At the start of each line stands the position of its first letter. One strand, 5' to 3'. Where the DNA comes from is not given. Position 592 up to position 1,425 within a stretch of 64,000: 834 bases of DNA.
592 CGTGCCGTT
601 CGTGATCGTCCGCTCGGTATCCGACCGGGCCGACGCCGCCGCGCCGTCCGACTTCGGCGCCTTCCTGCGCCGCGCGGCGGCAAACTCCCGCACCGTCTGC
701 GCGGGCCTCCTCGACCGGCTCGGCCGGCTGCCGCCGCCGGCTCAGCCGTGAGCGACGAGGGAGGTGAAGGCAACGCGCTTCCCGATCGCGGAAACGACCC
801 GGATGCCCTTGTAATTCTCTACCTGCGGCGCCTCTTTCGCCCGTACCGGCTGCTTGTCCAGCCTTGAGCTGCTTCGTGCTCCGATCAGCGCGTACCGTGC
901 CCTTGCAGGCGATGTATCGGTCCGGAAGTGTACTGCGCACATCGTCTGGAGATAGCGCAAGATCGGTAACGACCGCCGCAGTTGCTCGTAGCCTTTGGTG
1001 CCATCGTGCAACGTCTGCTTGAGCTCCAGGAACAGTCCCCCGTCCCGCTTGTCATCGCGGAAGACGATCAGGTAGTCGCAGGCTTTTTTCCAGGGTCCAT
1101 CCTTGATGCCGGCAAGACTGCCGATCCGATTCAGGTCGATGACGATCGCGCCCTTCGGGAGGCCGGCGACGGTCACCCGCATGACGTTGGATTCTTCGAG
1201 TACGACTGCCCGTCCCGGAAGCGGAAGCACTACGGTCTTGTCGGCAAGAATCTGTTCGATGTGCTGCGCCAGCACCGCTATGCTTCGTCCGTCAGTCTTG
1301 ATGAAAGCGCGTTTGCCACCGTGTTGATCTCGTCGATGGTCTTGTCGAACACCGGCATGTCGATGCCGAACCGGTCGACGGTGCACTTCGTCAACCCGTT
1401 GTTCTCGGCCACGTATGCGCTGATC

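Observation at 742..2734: Low-GC two-gene island (AAA_21-type ATPase plus small partner) wedged exactly between mtnN and apt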

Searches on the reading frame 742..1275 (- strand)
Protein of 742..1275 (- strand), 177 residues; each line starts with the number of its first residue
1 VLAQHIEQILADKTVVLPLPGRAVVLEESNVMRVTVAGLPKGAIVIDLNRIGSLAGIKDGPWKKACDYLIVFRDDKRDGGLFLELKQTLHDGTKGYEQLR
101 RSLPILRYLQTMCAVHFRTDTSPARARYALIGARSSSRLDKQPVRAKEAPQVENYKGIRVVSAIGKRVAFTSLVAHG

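Call 5: search_protein_families(library=pfam, proteins=[window:742-1275:-], max_evalue=1)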
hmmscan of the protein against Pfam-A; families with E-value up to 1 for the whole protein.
window:742-1275:- (177 aa): 0 families

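Call 6: search_protein_families(library=padloc, proteins=[window:742-1275:-], max_evalue=1)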
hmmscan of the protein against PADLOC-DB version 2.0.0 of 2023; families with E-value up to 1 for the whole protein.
window:742-1275:- (177 aa): 7 families
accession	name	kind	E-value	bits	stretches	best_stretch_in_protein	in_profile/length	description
PDLC04665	PDC-M47B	-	1.2e-07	29.5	1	6-119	13-131/202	-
PDLC04667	PDC-M47B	-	1.3e-06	26.4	1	33-152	12-130/158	-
PDLC04668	PDC-M47B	-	4e-06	24.7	1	23-148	27-157/186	-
PDLC04035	PD-T4-4_B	-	0.0066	14.1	1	63-131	86-154/206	-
PDLC04034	PD-T4-4_B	-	0.013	13.2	1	63-147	78-160/190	-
PDLC04036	PD-T4-4_B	-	0.017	13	1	62-136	90-161/203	-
PDLC04666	PDC-M47B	-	0.023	12.5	1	33-118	25-114/174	-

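Call 7: search_protein_families(library=ncbifam, proteins=[window:742-1275:-], max_evalue=1)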
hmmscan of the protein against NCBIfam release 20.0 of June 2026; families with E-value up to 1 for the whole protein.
window:742-1275:- (177 aa): 0 families

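Call 10: find_homologous_proteins(query=window:742-1275:-, max_evalue=0.001)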
Query window:742-1275:- (177 aa): 15 proteins with E <= 0.001 among 362 candidates.
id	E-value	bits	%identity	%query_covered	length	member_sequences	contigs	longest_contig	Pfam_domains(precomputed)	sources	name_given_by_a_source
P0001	4.1e-107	373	98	100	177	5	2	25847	-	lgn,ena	-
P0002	1.4e-89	316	89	100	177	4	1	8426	-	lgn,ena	-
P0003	1.8e-89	316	85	99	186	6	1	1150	-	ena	-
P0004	5.6e-81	288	79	100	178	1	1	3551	-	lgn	-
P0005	1.3e-69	251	68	99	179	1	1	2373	-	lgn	-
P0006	2.7e-69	250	66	100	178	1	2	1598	-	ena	-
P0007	2.5e-66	241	68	98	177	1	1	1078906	-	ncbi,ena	-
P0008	2.3e-59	218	64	99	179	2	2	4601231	-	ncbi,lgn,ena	-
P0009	1.2e-53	199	57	99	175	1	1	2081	-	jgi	-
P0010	5.4e-32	129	43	98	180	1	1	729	-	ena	-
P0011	9.9e-30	122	45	85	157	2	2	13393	-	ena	-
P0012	3.5e-21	94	47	63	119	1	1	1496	-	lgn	-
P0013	1.4e-18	85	32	97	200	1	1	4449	-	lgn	-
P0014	3.1e-18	84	38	73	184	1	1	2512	-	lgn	-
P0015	1.2e-14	73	40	63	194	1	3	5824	-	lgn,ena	-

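Call 15: find_encoding_contigs(protein=P0001, flank=8000, max_places=3)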
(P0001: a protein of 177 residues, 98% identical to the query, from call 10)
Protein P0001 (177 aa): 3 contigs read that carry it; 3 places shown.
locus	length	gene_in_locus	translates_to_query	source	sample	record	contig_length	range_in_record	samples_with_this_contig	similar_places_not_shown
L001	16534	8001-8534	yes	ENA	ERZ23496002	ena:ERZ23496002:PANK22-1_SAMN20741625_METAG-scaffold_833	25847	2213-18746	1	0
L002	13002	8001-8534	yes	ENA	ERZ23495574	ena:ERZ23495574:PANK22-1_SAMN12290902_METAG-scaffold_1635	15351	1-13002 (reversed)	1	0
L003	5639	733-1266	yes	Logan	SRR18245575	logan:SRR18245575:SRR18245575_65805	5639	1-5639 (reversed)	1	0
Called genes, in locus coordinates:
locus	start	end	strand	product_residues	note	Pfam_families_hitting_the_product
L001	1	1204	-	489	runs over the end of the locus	PF03446:NAD_binding_2, PF09130:DUF1932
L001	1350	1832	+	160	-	PF12867:DinB_2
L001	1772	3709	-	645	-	-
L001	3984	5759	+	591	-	PF00664:ABC_membrane, PF00005:ABC_tran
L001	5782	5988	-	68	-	-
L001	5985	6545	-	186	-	PF00156:Pribosyltran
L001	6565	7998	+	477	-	PF13175:AAA_15, PF13304:AAA_21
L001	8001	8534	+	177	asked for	-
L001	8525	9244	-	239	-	PF01048:PNP_UDP_1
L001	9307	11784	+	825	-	PF00676:E1_dh, PF02779:Transket_pyr, PF02780:Transketolase_C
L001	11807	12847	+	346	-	PF08240:ADH_N, PF16912:Glu_dehyd_C, PF00107:ADH_zinc_N, PF13602:ADH_zinc_N_2 (weak)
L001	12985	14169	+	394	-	PF13433:Peripla_BP_5 (weak), PF13458:Peripla_BP_6, PF01094:ANF_receptor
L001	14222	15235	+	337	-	PF02653:BPD_transp_2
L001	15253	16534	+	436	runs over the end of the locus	PF02653:BPD_transp_2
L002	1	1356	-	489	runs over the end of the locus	PF03446:NAD_binding_2, PF09130:DUF1932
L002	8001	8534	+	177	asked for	-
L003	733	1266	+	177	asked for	-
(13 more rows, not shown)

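Call 16: find_encoding_contigs(protein=P0007, flank=8000, max_places=3)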
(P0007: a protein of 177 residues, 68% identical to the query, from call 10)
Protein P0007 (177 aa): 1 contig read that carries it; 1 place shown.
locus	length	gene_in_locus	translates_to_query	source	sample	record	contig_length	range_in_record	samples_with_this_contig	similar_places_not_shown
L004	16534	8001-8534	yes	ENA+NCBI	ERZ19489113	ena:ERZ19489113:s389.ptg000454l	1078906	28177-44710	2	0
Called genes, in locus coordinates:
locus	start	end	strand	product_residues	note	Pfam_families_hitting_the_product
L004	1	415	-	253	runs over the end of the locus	PF13808:DDE_Tnp_1_assoc, PF01609:DDE_Tnp_1 (weak)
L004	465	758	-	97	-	-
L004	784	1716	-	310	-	PF03446:NAD_binding_2 (weak), PF03807:F420_oxidored (faint), PF10727:Rossmann-like (weak), PF09130:DUF1932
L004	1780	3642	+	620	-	PF00664:ABC_membrane, PF00005:ABC_tran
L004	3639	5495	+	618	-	PF00664:ABC_membrane, PF00005:ABC_tran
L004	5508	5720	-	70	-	-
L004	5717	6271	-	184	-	PF00156:Pribosyltran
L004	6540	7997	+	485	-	PF13175:AAA_15, PF13304:AAA_21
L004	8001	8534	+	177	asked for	-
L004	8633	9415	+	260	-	PF13191:AAA_16, PF13401:AAA_22 (weak)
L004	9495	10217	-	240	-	PF01048:PNP_UDP_1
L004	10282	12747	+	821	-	PF00676:E1_dh, PF02779:Transket_pyr, PF02780:Transketolase_C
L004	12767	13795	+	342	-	PF08240:ADH_N, PF16912:Glu_dehyd_C, PF00107:ADH_zinc_N, PF13602:ADH_zinc_N_2 (weak)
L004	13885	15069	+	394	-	PF13458:Peripla_BP_6, PF01094:ANF_receptor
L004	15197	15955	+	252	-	PF00005:ABC_tran, PF13304:AAA_21 (faint), PF12399:BCA_ABC_TP_C (weak)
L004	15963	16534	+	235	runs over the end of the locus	PF00005:ABC_tran, PF13604:AAA_30 (weak), PF13304:AAA_21 (faint)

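Call 17: find_encoding_contigs(protein=P0008, flank=8000, max_places=3)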
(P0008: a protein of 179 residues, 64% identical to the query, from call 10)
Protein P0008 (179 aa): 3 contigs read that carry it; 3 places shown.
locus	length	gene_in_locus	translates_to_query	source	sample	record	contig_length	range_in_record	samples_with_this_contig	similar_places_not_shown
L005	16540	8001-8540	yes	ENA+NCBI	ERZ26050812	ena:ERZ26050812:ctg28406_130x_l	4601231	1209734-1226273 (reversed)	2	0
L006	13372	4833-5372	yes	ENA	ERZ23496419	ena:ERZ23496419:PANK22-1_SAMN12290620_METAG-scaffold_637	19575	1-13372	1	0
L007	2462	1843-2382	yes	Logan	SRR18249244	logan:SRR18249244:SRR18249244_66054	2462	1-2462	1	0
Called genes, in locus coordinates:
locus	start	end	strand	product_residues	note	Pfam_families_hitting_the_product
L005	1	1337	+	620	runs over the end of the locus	PF00664:ABC_membrane, PF00005:ABC_tran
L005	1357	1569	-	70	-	-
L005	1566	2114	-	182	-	PF00156:Pribosyltran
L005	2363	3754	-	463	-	PF01637:ATPase_2 (faint), PF09339:HTH_IclR (weak)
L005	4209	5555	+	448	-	PF13175:AAA_15, PF13304:AAA_21, PF13175:AAA_15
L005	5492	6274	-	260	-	PF01048:PNP_UDP_1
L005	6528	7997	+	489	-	PF13175:AAA_15 (weak), PF13304:AAA_21, PF13175:AAA_15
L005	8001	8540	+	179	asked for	-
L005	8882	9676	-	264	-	PF01555:N6_N4_Mtase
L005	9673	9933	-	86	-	-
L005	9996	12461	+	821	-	PF00676:E1_dh, PF02779:Transket_pyr, PF02780:Transketolase_C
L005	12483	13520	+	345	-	PF08240:ADH_N, PF16912:Glu_dehyd_C, PF00107:ADH_zinc_N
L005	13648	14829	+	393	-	PF13458:Peripla_BP_6, PF01094:ANF_receptor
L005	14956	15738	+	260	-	PF00005:ABC_tran, PF13304:AAA_21 (faint), PF12399:BCA_ABC_TP_C (weak)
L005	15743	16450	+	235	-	PF00005:ABC_tran, PF13604:AAA_30 (weak), PF13304:AAA_21 (weak)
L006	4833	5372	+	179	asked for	-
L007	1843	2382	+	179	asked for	-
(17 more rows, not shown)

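Call 26: predict_structure(alignment_id=A1)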
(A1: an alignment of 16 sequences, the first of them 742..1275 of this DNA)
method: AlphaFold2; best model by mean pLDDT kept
length: 177 residues; sequences in the alignment: 16
mean_pLDDT: 81.0   pTM: 0.82
mean pLDDT of the five models: 81.0, 76.8, 76.5, 72.3, 69.6
residues with pLDDT >= 90: 44; 70-90: 96; 50-70: 31; < 50: 6
segments of 3 or more residues with pLDDT < 50: 142-145
pLDDT, mean of each block of 10 residues (from residue 1): 85 77 87 90 88 63 80 89 85 80 88 84 88 64 52 88 89 81
secondary structure, 60 per line:
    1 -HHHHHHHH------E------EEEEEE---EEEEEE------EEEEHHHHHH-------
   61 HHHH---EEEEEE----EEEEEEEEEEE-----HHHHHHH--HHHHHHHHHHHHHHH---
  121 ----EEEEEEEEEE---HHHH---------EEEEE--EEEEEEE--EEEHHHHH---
elements in order: H2-9 E23-28 E32-37 E44-47 H48-53 H61-64 E68-73 E78-88 H94-100 H103-117 E125-134 H138-141 E151-155 E158-164 E167-169 H170-174

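Call 33: fold_search(model_id=the predicted structure, library=pdb)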
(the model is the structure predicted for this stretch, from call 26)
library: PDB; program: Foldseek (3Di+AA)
matches with E <= 10: 675; with E <= 0.001: 0
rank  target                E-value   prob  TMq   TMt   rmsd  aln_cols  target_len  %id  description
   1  1esg_B                1.5e-02  0.44  0.23  0.20  10.8       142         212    7  RESTRICTION ENDONUCLEASE BAMHI BOUND TO A NON-SPECIFIC DNA. (released 2000-05-31)
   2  2bam_B                4.0e-02  0.25  0.22  0.19  11.5       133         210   11  RESTRICTION ENDONUCLEASE BAMHI COMPLEX WITH DNA AND CALCIUM IONS (PRE-REACTIVE COMPLEX). (released 1999-10-31)
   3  2l72_MODEL_1_A        4.3e-02  0.38  0.25  0.34  11.9       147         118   12  Solution structure and dynamics of ADF from Toxoplasma gondii (TgADF) (released 2011-08-17)
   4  2ewf                  7.1e-02  0.63  0.26  0.10   9.5       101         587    7  Crystal structure of the site-specific DNA nickase N.BspD6I (released 2006-11-21)
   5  3bam_A                7.6e-02  0.21  0.23  0.21  10.5       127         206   10  RESTRICTION ENDONUCLEASE BAMHI COMPLEX WITH DNA AND MANGANESE IONS (POST-REACTIVE COMPLEX) (released 1999-01-13)
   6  9bf1_A                9.8e-02  0.47  0.28  0.06   7.8       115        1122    9  Structure of apo-state V. cholerae DdmD (released 2024-08-21)
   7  9a5m_A                1.1e-01  0.25  0.32  0.15  14.0       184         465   11  Integrative model of YDJA-YDIS by crosslinking MS and deep learning (released 2024-09-18)
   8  3fg6_C                1.1e-01  0.14  0.21  0.14  11.7       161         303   13  Structure of the C-terminus of Adseverin (released 2009-08-11)
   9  3fg6_D                1.4e-01  0.08  0.17  0.13  12.2       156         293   12  Structure of the C-terminus of Adseverin (released 2009-08-11)
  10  9ki0_A                1.5e-01  0.28  0.27  0.06   7.1       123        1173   10  structure of DdmD dimer with ssDNA with AGS (released 2025-02-19)
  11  6l18                  1.5e-01  0.18  0.24  0.18  14.6       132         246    9  XFEL structure of T4dCH D179N mutant complex with natively expressed dTMP (released 2019-12-04)
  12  3fg6_H                1.5e-01  0.09  0.19  0.13  11.9       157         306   13  Structure of the C-terminus of Adseverin (released 2009-08-11)
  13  6a9a                  1.6e-01  0.18  0.24  0.19  14.3       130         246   10  Ternary complex crystal structure of dCH with dCMP and THF (released 2019-01-02)
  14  3bam_B                1.7e-01  0.14  0.23  0.20  10.9       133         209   10  RESTRICTION ENDONUCLEASE BAMHI COMPLEX WITH DNA AND MANGANESE IONS (POST-REACTIVE COMPLEX) (released 1999-01-13)
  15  5liq_B                2.0e-01  0.35  0.26  0.10   9.7       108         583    8  The structure of C160S,C508S,C578S mutant of Nt.BspD6I nicking endonuclease at 0.185 nm resolution . (released 2017-08-02)
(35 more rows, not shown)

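Call 43: search_protein_representatives(alignment_id=A1)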
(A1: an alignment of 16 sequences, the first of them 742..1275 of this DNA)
Query: 16 sequences, 178 profile positions. Proteins with E-value up to 0.001 (for the whole library): 569; up to 1e-10: 316; up to 1e-30: 123. The best 150 are listed.
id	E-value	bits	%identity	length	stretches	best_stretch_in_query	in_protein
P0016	3.6e-66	238.5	-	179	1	1-178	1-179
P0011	2.1e-61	222.9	-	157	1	25-177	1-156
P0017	1.1e-59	217.3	-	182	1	1-176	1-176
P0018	7.2e-56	204.9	-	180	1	1-177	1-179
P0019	1.3e-55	204.1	-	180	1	1-177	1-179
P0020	1.2e-54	201.0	-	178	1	1-175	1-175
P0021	8.1e-54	198.2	-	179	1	1-177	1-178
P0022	4.5e-53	195.8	-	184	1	2-176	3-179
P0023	8.4e-53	194.9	-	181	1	5-176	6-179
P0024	5.4e-52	192.3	-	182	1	3-177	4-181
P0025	5.9e-52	192.2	-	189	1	2-177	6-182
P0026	9.9e-51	188.2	-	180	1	2-175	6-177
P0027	6.0e-50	185.6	-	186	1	6-176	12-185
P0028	1.5e-49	184.3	-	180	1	1-176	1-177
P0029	2.4e-49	183.7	-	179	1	2-176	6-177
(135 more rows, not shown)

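Call 45: search_protein_families(library=padloc, alignment_id=A2, max_evalue=0.001)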
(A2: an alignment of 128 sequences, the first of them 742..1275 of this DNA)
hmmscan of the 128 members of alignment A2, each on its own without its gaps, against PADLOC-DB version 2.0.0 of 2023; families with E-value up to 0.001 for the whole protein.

A. member 1, window:742-1275:- (177 aa): 3 families
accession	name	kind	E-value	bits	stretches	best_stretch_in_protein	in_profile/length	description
PDLC04665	PDC-M47B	-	1.2e-07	29.5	1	6-119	13-131/202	-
PDLC04667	PDC-M47B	-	1.3e-06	26.4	1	33-152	12-130/158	-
PDLC04668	PDC-M47B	-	4e-06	24.7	1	23-148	27-157/186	-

B. families by the number of members that match (of 128 scanned): 11 families
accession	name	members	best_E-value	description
PDLC04668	PDC-M47B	93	1.5e-13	-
PDLC04665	PDC-M47B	93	9.3e-12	-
PDLC04667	PDC-M47B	50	4.7e-10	-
PDLC04035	PD-T4-4_B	35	2.8e-07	-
PDLC04666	PDC-M47B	33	7.5e-08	-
PDLC04669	PDC-M47B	14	6.5e-06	-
PDLC04036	PD-T4-4_B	10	6.9e-06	-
PDLC04034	PD-T4-4_B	8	7.2e-08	-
PDLC04037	PD-T4-4_B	5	9.5e-06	-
PDLC04563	PDC-M29B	5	0.00017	-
PDLC00386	SduA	3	0.00036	DUF4263 domain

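Call 46: search_solved_structures(query=A2, max_evalue=10, show_alignments=2)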
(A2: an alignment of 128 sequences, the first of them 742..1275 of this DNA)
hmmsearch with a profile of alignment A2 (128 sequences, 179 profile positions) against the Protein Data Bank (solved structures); distinct sequences matched with E-value up to 10: 2.
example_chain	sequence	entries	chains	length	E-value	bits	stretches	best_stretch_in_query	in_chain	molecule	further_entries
2o5a_A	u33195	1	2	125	0.75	12.6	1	45-96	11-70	BH1328 protein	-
2zfd_B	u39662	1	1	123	1.4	11.7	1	3-58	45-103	Putative uncharacterized protein T20L15_90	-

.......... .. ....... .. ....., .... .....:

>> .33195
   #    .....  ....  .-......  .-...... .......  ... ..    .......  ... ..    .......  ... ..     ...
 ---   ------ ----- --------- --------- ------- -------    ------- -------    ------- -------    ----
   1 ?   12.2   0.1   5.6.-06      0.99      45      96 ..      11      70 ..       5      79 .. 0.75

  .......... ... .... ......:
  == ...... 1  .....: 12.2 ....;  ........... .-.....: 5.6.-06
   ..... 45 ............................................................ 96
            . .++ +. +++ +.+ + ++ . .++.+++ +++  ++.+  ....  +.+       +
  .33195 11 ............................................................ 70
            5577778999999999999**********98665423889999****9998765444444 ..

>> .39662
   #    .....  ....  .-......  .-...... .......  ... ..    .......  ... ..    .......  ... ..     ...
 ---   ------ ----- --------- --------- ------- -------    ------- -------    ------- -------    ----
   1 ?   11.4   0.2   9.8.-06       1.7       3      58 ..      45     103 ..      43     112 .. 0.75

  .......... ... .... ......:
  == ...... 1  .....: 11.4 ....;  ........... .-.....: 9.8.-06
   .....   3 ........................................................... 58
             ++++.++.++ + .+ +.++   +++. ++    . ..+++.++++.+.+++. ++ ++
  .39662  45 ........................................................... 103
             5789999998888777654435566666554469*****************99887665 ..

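Call 48: find_encoding_contigs(protein=P0011, flank=6000, max_places=2)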
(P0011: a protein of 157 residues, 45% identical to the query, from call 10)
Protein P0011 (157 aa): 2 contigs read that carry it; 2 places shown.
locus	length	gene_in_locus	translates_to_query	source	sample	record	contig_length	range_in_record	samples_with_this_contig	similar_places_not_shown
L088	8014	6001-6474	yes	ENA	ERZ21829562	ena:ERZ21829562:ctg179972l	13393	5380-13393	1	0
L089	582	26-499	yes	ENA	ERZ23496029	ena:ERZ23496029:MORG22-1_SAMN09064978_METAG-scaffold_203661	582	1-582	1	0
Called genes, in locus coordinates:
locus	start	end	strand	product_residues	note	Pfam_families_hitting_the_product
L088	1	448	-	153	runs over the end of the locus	-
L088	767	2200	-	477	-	PF04909:Amidohydro_2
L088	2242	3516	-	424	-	PF01612:DNA_pol_A_exo1, PF00570:HRDC (weak)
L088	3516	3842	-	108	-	PF13744:HTH_37 (weak), PF01381:HTH_3, PF13560:HTH_31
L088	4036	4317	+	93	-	PF02604:PhdYeFM_antitox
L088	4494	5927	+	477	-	PF13175:AAA_15 (weak), PF13304:AAA_21, PF13175:AAA_15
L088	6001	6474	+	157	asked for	-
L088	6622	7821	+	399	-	PF01244:Peptidase_M19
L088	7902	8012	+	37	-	?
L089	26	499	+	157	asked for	-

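Call 49: find_encoding_contigs(protein=P0013, flank=6000, max_places=2)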
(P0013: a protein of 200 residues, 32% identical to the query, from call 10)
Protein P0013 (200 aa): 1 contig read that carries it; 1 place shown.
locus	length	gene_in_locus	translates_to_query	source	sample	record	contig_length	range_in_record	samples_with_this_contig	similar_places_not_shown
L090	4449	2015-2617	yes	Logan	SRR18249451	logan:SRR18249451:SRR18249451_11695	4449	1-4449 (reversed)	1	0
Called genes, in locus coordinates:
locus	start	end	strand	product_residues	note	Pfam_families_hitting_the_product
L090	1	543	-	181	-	?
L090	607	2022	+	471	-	PF13175:AAA_15, PF13304:AAA_21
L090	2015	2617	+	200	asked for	-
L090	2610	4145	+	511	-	PF03321:GH3, PF23571:GH3_M, PF23572:GH3_C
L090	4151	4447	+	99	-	?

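Call 50: find_encoding_contigs(protein=P0015, flank=6000, max_places=2)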
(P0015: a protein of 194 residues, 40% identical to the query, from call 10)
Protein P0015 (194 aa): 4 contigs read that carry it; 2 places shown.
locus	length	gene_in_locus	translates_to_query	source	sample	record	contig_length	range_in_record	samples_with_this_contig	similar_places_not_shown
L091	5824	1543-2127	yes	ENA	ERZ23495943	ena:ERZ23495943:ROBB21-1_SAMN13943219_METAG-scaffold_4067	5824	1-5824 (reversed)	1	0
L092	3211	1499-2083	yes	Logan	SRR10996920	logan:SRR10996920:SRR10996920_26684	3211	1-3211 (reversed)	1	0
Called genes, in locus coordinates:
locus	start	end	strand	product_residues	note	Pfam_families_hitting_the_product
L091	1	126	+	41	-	?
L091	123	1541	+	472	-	PF13175:AAA_15, PF13304:AAA_21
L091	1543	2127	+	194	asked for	-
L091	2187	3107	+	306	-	-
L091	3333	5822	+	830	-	?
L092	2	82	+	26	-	?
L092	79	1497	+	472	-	PF13175:AAA_15, PF13304:AAA_21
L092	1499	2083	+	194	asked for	-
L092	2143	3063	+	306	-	-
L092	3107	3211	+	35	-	?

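Call 51: find_encoding_contigs(protein=P0014, flank=6000, max_places=2)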
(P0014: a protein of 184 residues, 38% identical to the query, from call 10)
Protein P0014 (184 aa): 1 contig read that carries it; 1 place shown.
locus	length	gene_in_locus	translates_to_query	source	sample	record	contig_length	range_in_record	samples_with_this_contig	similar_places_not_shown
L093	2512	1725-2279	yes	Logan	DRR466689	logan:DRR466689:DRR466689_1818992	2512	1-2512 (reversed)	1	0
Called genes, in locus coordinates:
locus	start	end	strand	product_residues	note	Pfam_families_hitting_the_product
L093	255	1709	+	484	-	PF02463:SMC_N (faint), PF13175:AAA_15, PF13304:AAA_21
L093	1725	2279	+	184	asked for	-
